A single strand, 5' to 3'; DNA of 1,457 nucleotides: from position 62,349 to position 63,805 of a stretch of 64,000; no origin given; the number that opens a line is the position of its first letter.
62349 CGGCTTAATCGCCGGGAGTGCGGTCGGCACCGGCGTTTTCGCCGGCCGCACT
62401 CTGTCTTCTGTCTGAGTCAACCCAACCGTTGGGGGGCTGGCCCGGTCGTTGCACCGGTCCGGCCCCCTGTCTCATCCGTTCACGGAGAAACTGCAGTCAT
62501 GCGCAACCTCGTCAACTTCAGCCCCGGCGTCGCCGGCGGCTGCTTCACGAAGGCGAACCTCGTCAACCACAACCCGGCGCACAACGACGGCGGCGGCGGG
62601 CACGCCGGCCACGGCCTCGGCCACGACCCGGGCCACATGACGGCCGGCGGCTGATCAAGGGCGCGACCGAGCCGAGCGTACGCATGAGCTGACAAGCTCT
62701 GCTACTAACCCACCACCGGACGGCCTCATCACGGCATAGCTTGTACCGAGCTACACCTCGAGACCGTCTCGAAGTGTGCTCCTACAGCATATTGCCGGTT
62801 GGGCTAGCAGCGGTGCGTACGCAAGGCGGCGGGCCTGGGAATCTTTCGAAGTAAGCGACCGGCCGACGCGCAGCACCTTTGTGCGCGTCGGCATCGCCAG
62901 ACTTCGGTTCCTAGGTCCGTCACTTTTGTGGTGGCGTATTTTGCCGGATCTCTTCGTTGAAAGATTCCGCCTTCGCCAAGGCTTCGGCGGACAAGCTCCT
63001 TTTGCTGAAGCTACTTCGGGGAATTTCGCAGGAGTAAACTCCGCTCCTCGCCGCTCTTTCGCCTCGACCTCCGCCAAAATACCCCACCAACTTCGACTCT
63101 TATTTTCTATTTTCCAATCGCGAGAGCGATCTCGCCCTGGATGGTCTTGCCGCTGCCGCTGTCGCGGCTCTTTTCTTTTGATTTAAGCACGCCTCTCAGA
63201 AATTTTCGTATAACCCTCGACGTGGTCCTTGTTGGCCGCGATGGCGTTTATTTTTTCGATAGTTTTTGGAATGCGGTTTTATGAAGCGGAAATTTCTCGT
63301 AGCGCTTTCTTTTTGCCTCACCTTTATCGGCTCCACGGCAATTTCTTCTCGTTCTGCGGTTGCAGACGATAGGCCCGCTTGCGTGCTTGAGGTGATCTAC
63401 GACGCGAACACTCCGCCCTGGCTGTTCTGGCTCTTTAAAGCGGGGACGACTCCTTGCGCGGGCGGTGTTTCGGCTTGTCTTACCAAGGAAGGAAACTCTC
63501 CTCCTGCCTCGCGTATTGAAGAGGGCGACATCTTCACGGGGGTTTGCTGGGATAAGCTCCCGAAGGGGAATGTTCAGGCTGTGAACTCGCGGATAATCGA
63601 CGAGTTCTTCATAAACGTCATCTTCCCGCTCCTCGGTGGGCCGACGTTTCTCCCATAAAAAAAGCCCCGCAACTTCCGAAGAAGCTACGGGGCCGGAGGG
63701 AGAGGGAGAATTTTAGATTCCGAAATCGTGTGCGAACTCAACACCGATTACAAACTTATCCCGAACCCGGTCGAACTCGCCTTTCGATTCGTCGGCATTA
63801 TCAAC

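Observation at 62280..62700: Isolated 52-codon ORF with 100% GC3 and a His/Gly-rich product, behind a uORF and stacked GC-rich stem-loops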

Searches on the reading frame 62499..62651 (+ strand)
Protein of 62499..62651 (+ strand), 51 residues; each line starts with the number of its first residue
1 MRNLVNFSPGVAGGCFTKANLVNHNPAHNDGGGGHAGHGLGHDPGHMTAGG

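Call 10: find_encoding_contigs(protein=window:62499-62651:+, flank=10000, max_places=10)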
Protein seq(51 aa) (51 aa): 2 contigs read that carry it; 2 places shown.
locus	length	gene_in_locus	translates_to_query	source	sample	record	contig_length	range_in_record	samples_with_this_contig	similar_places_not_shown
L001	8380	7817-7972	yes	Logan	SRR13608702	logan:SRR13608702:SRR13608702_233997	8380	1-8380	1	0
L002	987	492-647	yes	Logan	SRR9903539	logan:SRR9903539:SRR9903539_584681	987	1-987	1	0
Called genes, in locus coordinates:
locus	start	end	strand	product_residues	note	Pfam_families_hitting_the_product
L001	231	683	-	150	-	-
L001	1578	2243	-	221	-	PF00702:Hydrolase, PF12710:HAD, PF13419:HAD_2, PF13242:Hydrolase_like (weak)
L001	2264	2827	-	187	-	-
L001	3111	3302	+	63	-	-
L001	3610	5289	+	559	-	PF00069:Pkinase, PF07714:PK_Tyr_Ser-Thr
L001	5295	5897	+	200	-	PF12766:Pyridox_oxase_2, PF01243:PNPOx_N, PF10590:PNP_phzG_C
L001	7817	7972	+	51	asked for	-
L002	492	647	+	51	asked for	-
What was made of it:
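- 62499..62654 (+): Small ORF of 51 codons plus TGA. Product: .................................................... A gene caller called it in two other assemblies (call 10).
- A gene caller called the ORF in other assemblies (call 10).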

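Call 14: find_homologous_proteins(query=window:62499-62651:+, max_evalue=10)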
Query seq(51 aa) (51 aa): 1 proteins with E <= 10 among 1 candidates.
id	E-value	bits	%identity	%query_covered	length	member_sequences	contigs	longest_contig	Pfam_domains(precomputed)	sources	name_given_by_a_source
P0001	3.1e-26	108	100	100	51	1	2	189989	-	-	-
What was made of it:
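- Tried and rejected: The word-index search returned only the peptide itself (call 14).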

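Call 25: search_protein_representatives(protein=window:62499-62651:+)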
Query: 51 residues. Proteins with E-value up to 0.001 (for the whole library): 4; up to 1e-10: 1; up to 1e-30: 0. The best 4 are listed.
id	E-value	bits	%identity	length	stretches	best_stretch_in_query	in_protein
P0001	9.9e-27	107.5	100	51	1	1-51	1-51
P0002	6.4e-05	39.1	41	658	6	21-45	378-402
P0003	1.7e-04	37.8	63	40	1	1-35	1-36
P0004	7.0e-04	35.9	46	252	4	22-48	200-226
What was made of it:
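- HMMER over 1.84 billion representatives found nothing else (call 25). No homologues appear in high-GC organisms among 1.84 billion representatives (call 25).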

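Call 27: find_encoding_contigs(protein=P0003, flank=10000, max_places=10)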
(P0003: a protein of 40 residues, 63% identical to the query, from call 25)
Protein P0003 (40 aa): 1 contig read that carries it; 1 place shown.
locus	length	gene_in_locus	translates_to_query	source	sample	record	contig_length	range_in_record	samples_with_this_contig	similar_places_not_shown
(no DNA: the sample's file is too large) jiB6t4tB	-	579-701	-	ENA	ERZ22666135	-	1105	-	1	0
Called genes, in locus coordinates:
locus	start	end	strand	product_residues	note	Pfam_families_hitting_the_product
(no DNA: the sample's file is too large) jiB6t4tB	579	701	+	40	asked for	-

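Call 29: find_homologous_proteins(query=A1, max_evalue=10)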
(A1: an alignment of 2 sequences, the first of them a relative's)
Query A1 (2 sequences) (51 aa, profile of the alignment): 2 proteins with E <= 10 among 17 candidates.
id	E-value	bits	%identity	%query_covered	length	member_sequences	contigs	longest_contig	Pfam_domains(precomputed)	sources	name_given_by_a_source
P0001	2.4e-28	116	100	100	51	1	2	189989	-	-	-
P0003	6.5e-18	82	63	67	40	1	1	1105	-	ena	-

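Call 30: find_related_loci(query=A1, collection=metagenome_contigs, flank=10000)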
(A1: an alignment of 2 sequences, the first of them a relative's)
Query A1 (51 aa) in metagenome_contigs; peptide patterns used: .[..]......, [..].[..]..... (x = any residue, [..] = any of these).
600 stretches matched a pattern, but none encodes a relative of the query by tblastn (E <= 1e-3).

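Call 31: find_related_loci(query=A1, collection=viral_contigs, flank=5000)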
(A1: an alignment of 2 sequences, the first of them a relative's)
Query A1 (51 aa) in viral_contigs; peptide patterns used: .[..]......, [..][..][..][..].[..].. (x = any residue, [..] = any of these).
41 stretches matched a pattern, but none encodes a relative of the query by tblastn (E <= 1e-3).

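Call 34: search_protein_families(library=pfam, proteins=[window:62499-62651:+], max_evalue=0.1)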
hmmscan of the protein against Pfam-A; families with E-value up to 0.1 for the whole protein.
window:62499-62651:+ (51 aa): 0 families

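Call 49: list_cluster_members(proteins=[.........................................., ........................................, window:62499-62651:+])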
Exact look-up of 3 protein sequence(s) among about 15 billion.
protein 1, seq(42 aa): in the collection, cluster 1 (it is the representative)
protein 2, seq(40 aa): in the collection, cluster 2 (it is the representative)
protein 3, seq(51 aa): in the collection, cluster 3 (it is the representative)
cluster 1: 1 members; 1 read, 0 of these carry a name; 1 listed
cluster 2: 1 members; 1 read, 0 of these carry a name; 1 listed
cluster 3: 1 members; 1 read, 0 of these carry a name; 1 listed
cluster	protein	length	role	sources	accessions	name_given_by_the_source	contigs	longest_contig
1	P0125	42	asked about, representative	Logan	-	-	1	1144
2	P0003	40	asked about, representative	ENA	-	-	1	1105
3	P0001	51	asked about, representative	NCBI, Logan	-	-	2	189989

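Call 50: find_encoding_contigs(protein=P0125, flank=10000, max_places=5)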
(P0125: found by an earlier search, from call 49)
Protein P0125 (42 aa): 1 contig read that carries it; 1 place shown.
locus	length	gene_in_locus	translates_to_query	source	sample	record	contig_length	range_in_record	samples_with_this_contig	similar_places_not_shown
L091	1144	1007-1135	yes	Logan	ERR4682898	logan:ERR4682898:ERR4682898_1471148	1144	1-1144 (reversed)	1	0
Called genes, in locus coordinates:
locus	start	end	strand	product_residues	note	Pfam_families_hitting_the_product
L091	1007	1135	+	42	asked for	-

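Call 60: search_protein_families(library=ncbifam, proteins=[window:62499-62651:+], max_evalue=1)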
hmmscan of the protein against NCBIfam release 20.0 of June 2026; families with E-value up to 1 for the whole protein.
seq(51 aa): 0 families
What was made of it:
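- On RiPP / bacteriocin precursor: Pfam and NCBIfam give no family for any of the three peptides (calls 34, 60).
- No precursor family HMM matches (calls 34, 60).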

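Call 61: search_solved_structures(query=window:62499-62651:+, max_evalue=1)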
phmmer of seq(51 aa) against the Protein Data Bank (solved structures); distinct sequences matched with E-value up to 1: 0.
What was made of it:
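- Tried and rejected: Pfam, NCBIfam and PDB returned nothing (calls 34, 60, 61).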

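Call 75: predict_structure(alignment_id=A1)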
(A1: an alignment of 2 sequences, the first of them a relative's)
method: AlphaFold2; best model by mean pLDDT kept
length: 51 residues; sequences in the alignment: 2
mean_pLDDT: 50.5   pTM: 0.12
mean pLDDT of the five models: 50.5, 50.2, 41.8, 40.7, 39.9
residues with pLDDT >= 90: 0; 70-90: 0; 50-70: 28; < 50: 23
segments of 3 or more residues with pLDDT < 50: 1-5, 7-11, 16-18, 41-43
pLDDT, mean of each block of 10 residues (from residue 1): 45 48 56 56 49 34
secondary structure: DSSP gave nothing for this model
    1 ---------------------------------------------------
elements in order:
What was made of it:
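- AlphaFold gives no fold (pLDDT 50; call 75). The peptide has no fold and no family (calls 34, 60, 61, 75). It is Gly-rich and disordered (call 75).
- Tried and rejected: AlphaFold returned no fold (call 75).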

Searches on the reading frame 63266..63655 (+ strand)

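Call 34: search_protein_families(library=pfam, proteins=[window:63266-63655:+], max_evalue=0.1)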
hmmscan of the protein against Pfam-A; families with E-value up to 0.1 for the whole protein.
window:63266-63655:+ (130 aa): 0 families

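Call 60: search_protein_families(library=ncbifam, proteins=[window:63266-63655:+], max_evalue=1)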
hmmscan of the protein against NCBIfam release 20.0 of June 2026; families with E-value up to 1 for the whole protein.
window:63266-63655:+ (130 aa): 1 family
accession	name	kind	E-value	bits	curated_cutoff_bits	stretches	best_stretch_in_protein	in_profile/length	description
TIGR04223.1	quorum_AgrD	subfamily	0.15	12.2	19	1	9-33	2-26/38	AgrD family cyclic lactone autoinducer peptide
